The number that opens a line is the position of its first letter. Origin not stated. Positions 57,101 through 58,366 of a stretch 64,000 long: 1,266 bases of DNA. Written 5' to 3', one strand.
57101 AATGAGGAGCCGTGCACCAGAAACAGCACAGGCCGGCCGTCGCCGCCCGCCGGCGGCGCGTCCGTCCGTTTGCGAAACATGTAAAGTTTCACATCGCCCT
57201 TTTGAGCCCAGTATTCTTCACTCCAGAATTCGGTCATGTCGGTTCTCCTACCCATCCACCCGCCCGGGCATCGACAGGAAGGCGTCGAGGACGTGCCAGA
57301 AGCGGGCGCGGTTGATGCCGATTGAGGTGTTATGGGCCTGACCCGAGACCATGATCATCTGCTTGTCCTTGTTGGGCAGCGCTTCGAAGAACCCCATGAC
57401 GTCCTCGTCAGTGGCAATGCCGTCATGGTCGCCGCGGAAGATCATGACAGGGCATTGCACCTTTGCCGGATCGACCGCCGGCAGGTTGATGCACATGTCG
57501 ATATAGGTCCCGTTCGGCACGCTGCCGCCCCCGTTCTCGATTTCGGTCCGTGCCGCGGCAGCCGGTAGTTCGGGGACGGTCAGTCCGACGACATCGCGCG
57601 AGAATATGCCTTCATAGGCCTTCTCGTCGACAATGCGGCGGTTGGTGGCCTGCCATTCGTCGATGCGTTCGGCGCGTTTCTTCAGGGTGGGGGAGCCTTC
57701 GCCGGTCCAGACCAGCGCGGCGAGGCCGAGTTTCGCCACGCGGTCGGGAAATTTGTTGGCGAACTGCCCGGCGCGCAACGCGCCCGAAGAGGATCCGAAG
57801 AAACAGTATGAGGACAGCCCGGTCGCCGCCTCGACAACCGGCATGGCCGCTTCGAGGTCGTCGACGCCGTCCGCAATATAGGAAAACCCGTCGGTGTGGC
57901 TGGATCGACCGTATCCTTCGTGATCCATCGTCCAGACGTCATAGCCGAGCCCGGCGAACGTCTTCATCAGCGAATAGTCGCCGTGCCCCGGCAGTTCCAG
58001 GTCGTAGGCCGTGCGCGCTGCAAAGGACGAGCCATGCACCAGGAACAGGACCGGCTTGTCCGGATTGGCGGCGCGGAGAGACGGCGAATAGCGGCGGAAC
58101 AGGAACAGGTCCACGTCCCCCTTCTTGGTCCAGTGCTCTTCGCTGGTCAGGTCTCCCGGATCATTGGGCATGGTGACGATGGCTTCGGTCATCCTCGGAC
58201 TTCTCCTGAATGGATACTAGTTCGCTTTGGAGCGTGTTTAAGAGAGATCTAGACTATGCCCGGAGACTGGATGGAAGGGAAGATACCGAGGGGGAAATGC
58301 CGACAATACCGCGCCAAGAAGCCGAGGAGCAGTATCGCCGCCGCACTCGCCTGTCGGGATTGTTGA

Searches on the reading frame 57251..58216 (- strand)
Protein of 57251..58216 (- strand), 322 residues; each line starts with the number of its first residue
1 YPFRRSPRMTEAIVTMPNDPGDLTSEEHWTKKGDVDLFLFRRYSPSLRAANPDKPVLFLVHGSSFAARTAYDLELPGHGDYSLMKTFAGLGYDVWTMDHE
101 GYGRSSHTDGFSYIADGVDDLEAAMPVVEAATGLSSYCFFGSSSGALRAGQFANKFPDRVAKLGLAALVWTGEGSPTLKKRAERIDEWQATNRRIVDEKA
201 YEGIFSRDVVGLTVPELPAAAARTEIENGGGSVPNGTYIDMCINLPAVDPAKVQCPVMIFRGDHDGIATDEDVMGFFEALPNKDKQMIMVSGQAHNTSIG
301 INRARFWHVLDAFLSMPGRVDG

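Call 86: search_protein_families(library=pfam, proteins=[window:57251-58216:-], max_evalue=0.001)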
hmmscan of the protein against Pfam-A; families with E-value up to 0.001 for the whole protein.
window:57251-58216:- (322 aa): 3 families
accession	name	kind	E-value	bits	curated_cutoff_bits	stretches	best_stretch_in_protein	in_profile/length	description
PF12146.15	Hydrolase_4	-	1.1e-14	54.8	27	1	83-174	23-116/239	Serine aminopeptidase, S33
PF00561.26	Abhydrolase_1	-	3.3e-11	43.8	25.8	1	78-297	14-240/245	alpha/beta hydrolase fold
PF12697.13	Abhydrolase_6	-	0.00014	23.1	26.3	1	58-266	2-177/217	Alpha/beta hydrolase family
